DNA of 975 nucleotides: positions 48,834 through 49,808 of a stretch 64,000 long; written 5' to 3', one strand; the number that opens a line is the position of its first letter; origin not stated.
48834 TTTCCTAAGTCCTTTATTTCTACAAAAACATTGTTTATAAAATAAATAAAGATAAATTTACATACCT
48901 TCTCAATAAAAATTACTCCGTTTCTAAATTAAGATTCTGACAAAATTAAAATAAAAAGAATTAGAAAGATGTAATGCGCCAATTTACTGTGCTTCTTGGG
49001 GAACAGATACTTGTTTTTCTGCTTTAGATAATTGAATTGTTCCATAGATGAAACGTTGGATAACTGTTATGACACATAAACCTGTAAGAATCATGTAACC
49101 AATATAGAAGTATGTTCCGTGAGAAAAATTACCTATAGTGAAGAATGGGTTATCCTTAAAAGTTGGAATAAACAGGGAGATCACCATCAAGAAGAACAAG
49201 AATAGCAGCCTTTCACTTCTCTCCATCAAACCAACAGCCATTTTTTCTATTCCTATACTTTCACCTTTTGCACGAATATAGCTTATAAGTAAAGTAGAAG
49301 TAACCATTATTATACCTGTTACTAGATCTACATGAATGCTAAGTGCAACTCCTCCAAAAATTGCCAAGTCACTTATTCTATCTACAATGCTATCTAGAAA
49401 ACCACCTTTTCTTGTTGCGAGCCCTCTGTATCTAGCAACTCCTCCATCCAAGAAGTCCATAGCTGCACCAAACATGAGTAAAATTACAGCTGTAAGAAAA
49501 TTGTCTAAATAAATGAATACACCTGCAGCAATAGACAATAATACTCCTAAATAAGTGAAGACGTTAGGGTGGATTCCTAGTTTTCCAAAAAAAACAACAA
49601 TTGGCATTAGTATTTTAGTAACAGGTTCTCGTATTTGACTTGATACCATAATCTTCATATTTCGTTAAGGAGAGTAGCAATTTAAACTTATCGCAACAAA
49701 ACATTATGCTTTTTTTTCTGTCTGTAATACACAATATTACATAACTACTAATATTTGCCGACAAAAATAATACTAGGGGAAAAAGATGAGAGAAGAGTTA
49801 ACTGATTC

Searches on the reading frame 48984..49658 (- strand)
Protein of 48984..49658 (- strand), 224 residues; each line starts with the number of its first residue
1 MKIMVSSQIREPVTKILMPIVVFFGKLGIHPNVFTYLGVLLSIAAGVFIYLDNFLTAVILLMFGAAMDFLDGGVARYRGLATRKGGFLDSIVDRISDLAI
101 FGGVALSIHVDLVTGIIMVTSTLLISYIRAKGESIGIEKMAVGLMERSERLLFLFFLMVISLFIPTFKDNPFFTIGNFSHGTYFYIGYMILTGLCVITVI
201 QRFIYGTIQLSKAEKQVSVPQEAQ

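Call 7: search_protein_families(library=pfam, proteins=[window:48984-49658:-], max_evalue=0.01)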
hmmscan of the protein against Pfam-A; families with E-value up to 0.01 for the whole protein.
window:48984-49658:- (224 aa): 1 family
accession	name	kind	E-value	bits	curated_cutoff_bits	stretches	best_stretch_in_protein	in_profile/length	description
PF01066.26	CDP-OH_P_transf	-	1.8e-16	61.3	22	1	30-164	3-137/152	CDP-alcohol phosphatidyltransferase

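Call 8: search_protein_families(library=ncbifam, proteins=[window:48984-49658:-], max_evalue=0.01)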
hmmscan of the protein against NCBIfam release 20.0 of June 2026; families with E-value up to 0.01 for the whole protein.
window:48984-49658:- (224 aa): 9 families
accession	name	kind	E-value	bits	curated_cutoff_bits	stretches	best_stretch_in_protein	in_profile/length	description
NF040950.1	archin_ph_syn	equivalog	8.1e-49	166.1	180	1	8-206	3-187/191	archaetidylinositol phosphate synthase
NF045883.1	PIPSynth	equivalog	1e-31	110.1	170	1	8-204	2-190/197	phosphatidylinositol phosphate synthase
NF052561.1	PIPSynBT1523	equivalog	1.2e-17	64.5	350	1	9-215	5-229/232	hypothetical protein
NF041135.1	IPPtranDIPPsyn_Thcocales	equivalog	2.2e-10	40.1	580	1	29-132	250-358/419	bifunctional L-myo-inositol-1-phosphate cytidylyltransferase/CDP-L-myo-inositol myo-inositolphosphotransferase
TIGR00560.1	pgsA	equivalog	1.4e-08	35.4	109.1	1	39-209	25-176/183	CDP-diacylglycerol--glycerol-3-phosphate 3-phosphatidyltransferase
NF053678.1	ClpnSynClsA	equivalog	1.8e-06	28.3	240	1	47-153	23-129/180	cardiolipin synthase ClsA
NF008090.0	PRK10832.1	equivalog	5.4e-05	23.3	304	1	54-136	32-116/182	CDP-diacylglycerol--glycerol-3-phosphate 3-phosphatidyltransferase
NF038086.1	anchor_synt_A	exception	0.00011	22.1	200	1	23-96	3-73/222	protein sorting system archaetidylserine synthase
TIGR00473.1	pssA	equivalog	0.00012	22.3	107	1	48-126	14-93/153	CDP-diacylglycerol--serine O-phosphatidyltransferase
